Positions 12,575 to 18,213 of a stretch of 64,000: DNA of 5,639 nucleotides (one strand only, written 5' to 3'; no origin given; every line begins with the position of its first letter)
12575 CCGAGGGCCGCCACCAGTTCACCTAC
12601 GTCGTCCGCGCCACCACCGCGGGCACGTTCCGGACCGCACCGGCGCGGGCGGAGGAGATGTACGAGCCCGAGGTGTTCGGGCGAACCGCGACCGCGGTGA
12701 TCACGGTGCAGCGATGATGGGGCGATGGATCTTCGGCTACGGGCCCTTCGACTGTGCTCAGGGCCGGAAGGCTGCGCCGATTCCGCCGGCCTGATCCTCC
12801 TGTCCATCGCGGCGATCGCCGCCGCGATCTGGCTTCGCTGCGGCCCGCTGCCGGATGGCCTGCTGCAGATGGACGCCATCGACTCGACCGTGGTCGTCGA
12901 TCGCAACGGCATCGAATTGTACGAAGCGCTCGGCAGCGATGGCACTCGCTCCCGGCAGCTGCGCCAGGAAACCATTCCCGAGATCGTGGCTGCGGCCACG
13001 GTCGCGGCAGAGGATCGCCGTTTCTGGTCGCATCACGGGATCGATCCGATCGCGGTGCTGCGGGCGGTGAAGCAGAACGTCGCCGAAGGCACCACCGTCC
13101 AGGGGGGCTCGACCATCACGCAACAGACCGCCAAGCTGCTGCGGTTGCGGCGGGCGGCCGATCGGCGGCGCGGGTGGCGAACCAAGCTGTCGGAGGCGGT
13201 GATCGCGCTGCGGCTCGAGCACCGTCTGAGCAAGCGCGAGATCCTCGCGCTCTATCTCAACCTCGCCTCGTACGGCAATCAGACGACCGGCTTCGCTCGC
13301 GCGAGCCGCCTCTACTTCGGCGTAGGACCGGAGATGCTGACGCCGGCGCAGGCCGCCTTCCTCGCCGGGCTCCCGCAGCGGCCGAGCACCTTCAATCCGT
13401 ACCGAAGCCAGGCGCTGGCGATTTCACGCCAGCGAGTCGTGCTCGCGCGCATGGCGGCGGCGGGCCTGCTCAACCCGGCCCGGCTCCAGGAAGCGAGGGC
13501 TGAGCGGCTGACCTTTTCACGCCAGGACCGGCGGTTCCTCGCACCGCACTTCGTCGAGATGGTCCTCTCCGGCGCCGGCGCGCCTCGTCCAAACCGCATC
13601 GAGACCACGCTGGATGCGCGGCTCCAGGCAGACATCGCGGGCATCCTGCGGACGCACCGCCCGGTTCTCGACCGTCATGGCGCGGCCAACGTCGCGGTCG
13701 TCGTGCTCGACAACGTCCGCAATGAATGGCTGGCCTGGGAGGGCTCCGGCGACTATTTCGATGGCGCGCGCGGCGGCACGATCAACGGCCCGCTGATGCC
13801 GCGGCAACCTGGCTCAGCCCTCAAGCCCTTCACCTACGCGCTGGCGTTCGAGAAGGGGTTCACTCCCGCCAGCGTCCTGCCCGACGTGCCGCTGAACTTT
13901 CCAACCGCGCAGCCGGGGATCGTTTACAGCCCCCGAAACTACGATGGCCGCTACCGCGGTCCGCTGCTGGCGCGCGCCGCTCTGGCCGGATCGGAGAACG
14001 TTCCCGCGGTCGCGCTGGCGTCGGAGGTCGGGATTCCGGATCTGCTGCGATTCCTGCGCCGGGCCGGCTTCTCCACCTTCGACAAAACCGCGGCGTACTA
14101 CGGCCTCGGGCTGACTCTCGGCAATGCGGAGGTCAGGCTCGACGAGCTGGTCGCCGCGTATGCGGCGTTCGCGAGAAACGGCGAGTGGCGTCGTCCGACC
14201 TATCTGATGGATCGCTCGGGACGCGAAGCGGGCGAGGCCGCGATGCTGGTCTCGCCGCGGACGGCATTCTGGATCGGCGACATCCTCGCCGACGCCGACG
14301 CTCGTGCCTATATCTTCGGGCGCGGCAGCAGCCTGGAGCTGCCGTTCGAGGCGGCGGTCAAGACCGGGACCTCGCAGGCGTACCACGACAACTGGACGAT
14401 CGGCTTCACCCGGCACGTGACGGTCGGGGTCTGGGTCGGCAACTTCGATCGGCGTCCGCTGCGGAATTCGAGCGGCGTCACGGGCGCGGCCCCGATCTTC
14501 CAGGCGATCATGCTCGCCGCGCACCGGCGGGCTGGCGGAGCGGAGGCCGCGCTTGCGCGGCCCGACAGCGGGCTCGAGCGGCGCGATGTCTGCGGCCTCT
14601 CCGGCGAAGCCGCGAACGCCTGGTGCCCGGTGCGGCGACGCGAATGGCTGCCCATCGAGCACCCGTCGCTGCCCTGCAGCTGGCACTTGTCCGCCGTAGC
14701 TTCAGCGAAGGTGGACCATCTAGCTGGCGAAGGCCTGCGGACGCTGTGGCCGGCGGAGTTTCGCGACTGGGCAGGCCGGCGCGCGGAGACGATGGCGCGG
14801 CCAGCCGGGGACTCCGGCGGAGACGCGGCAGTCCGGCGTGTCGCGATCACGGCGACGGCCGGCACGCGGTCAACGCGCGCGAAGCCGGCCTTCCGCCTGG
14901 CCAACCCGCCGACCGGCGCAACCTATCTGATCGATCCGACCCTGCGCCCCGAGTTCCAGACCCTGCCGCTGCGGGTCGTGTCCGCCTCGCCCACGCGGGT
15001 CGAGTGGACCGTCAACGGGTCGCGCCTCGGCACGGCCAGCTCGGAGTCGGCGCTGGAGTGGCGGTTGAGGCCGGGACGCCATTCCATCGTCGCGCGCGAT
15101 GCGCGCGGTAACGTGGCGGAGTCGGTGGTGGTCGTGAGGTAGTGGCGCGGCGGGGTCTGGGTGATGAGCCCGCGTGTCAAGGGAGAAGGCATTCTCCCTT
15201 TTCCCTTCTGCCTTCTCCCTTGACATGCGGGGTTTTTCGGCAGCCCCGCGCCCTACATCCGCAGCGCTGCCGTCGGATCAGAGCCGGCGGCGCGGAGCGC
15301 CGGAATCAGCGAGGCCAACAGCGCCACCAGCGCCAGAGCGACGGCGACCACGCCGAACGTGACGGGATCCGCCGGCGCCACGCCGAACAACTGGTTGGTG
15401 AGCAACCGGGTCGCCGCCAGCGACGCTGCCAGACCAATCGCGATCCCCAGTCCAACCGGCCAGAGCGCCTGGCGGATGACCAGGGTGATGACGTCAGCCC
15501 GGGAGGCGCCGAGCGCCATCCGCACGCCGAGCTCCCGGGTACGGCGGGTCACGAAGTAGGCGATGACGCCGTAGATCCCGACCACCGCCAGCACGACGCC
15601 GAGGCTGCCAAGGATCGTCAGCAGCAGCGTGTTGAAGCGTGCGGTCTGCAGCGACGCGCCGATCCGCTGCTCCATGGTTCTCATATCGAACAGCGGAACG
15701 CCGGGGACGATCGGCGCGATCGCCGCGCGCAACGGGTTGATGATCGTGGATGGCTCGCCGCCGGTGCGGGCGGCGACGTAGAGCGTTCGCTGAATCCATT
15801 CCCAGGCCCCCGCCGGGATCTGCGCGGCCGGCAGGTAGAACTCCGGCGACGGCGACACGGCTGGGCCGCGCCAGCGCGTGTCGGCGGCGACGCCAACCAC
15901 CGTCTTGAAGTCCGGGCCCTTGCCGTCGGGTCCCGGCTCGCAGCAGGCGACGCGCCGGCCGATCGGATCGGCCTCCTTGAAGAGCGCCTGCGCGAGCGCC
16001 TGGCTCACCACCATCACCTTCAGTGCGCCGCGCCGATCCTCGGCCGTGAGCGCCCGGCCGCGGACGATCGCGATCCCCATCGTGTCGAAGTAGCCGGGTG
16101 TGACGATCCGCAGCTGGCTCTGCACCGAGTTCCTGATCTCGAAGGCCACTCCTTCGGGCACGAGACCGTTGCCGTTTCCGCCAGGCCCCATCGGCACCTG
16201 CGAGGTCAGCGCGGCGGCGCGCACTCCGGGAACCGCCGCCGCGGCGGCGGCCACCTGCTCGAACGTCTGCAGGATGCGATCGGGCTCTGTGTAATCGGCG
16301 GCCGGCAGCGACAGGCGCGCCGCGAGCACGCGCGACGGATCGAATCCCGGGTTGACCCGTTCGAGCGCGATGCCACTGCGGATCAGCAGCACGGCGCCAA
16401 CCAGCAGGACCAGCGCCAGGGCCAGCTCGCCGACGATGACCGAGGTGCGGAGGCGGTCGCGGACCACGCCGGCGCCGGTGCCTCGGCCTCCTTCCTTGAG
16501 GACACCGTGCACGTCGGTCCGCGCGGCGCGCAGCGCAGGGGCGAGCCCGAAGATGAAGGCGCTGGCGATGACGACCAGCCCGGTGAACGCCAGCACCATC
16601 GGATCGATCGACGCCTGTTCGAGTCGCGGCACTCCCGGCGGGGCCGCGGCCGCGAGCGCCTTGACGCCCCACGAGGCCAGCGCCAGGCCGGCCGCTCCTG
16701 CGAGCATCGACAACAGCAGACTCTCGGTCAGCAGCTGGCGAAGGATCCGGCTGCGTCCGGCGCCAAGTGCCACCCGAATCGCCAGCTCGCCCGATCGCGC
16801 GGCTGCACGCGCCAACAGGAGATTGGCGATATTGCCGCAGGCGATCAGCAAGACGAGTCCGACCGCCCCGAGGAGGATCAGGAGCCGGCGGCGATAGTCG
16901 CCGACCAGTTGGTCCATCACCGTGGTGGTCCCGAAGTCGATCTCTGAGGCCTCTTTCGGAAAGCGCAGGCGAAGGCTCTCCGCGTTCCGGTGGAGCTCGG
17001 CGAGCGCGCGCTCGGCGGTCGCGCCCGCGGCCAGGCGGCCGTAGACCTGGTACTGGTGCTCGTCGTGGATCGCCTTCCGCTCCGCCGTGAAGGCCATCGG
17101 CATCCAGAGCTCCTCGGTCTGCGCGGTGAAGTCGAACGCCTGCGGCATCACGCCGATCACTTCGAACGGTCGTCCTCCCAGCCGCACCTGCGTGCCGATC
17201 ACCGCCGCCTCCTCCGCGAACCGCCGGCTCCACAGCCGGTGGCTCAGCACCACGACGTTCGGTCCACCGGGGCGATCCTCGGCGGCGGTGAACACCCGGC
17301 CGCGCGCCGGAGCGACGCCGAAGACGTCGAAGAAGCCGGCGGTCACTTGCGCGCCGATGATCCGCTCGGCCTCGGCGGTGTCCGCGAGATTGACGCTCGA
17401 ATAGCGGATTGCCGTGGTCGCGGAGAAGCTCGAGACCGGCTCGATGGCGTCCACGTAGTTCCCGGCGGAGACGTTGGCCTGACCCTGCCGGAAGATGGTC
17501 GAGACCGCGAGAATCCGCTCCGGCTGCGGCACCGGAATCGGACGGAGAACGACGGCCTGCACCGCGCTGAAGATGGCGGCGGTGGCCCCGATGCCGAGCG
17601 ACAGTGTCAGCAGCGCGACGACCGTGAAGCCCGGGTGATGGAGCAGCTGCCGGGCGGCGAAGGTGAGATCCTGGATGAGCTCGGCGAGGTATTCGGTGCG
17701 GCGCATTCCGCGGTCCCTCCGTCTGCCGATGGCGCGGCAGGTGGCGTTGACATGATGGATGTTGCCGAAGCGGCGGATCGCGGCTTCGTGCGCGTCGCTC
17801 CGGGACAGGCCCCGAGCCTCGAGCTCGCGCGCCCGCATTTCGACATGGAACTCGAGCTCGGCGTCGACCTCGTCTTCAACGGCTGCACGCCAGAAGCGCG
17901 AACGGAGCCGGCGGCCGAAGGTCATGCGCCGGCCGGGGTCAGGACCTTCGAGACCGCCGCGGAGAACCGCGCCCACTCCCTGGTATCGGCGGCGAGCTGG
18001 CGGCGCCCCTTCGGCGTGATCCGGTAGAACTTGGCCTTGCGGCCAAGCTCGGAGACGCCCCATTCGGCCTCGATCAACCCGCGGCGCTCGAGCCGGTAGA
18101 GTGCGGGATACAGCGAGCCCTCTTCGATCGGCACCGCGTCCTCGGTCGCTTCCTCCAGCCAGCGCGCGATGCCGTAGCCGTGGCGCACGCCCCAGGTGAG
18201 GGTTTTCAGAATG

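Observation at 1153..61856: Nearly every intergenic gap carries a palindromic element whose arms are tandem 7-9 nt units (at least 6 families, ~17 copies in 64 kb)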

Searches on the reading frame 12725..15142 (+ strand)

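Call 13: search_protein_families(library=pfam, proteins=[window:12725-15142:+])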
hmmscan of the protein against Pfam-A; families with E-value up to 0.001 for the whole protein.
window:12725-15142:+ (805 aa): 3 families
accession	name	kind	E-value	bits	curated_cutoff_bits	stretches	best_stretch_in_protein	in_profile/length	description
PF00912.28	Transgly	-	3.6e-55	186.6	27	1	73-243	11-177/178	Transglycosylase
PF06832.18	BiPBP_C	-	2.6e-16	59.7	26.8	1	714-801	3-88/90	Penicillin-Binding Protein C-terminus Family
PF00905.27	Transpeptidase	-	6e-15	55.7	22.1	1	324-596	2-298/299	Penicillin binding protein transpeptidase domain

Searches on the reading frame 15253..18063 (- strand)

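Call 13: search_protein_families(library=pfam, proteins=[window:15253-18063:-])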
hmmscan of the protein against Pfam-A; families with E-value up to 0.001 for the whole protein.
window:15253-18063:- (936 aa): 2 families
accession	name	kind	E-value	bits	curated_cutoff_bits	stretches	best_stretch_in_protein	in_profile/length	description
PF12704.14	MacB_PCD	-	8.4e-39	134.4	27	2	147-358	1-205/207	MacB-like periplasmic core domain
PF02687.27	FtsX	-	3.7e-25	88.8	25.5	2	817-929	2-119/120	FtsX-like permease C-terminal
